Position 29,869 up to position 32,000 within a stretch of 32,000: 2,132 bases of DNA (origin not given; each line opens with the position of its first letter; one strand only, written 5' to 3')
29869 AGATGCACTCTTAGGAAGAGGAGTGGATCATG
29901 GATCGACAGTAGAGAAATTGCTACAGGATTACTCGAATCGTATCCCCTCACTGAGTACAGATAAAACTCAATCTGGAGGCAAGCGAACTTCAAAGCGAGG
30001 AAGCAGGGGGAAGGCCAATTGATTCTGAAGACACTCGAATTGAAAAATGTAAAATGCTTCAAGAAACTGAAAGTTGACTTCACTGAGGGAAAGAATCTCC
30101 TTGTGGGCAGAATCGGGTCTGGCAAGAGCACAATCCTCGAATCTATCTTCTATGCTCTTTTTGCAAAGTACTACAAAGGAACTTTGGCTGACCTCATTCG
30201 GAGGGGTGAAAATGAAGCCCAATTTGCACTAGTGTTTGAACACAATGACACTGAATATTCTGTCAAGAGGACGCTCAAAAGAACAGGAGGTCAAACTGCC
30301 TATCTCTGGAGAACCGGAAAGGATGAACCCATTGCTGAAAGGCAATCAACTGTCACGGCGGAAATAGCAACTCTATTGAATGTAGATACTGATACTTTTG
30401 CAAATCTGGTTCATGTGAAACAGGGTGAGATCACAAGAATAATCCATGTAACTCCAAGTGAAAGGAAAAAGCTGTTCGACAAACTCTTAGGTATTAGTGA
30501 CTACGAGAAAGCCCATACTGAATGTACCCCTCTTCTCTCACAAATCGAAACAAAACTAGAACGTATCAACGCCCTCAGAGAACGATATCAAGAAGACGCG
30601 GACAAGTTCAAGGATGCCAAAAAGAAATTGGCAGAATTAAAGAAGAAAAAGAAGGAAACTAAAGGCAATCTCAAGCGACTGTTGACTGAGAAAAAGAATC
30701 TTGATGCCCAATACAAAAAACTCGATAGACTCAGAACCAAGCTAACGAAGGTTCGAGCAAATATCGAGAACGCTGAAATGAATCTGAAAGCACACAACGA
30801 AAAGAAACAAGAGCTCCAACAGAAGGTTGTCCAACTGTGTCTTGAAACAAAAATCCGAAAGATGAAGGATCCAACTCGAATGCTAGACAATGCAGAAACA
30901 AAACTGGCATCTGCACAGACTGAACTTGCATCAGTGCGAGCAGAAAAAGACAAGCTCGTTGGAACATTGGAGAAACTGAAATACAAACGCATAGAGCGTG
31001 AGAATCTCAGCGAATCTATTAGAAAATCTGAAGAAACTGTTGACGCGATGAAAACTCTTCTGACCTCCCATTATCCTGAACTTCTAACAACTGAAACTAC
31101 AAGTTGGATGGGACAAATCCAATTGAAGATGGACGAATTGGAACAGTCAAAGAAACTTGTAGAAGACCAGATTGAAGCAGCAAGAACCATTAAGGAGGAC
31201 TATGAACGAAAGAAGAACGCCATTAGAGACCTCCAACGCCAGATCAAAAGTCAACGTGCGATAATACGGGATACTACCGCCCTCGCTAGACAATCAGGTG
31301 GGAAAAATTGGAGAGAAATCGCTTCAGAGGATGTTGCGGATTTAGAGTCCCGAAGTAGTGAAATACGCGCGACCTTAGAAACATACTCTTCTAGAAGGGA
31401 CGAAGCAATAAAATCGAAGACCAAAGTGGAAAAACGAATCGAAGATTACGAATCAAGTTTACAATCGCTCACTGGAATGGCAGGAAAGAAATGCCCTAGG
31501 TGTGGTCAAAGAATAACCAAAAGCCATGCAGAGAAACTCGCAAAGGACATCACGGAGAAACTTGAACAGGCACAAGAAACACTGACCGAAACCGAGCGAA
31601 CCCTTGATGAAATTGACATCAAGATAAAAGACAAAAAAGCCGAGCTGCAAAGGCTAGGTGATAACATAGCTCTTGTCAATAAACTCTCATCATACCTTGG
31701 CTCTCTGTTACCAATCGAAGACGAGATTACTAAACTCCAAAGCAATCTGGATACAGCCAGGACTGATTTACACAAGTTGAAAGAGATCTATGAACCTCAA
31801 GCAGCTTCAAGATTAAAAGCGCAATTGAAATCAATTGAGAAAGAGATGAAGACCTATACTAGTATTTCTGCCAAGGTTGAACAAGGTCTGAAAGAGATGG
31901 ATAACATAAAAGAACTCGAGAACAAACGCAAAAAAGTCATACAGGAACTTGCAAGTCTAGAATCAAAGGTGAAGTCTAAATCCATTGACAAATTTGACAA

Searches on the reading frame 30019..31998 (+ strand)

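Call 100: search_protein_families(library=pfam, proteins=[window:30019-31998:+], max_evalue=0.001)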
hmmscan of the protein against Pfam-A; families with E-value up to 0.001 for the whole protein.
window:30019-31998:+ (660 aa): 8 families
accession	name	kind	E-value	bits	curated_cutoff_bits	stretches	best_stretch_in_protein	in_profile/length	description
PF13476.12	AAA_23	-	1.5e-12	49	27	0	6-249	2-200/201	AAA domain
PF13175.12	AAA_15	-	1e-10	42.2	32.1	1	1-328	1-286/374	AAA ATPase domain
PF02463.25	SMC_N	-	1.6e-09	38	40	1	3-96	2-113/220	RecF/RecN/SMC N terminal domain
PF13555.12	AAA_29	-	1.5e-06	28.3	27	1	3-50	1-49/61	P-loop containing region of AAA domain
PF13166.12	AAA_13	-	0.00011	21.5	36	1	170-350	293-469/713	AAA domain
PF13870.11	CCDC113_CCDC96_CC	-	0.00027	21.1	31.6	1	156-252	38-134/177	CCDC113/CCDC96, coiled-coil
PF04423.19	Rad50_zn_hook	-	0.0004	20.6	24.3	1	471-521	2-51/52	Rad50 zinc hook motif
PF22219.1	DUF3829_2nd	-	0.00041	20.8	27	1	546-633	2-84/104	DUF3829-like, C-terminal domain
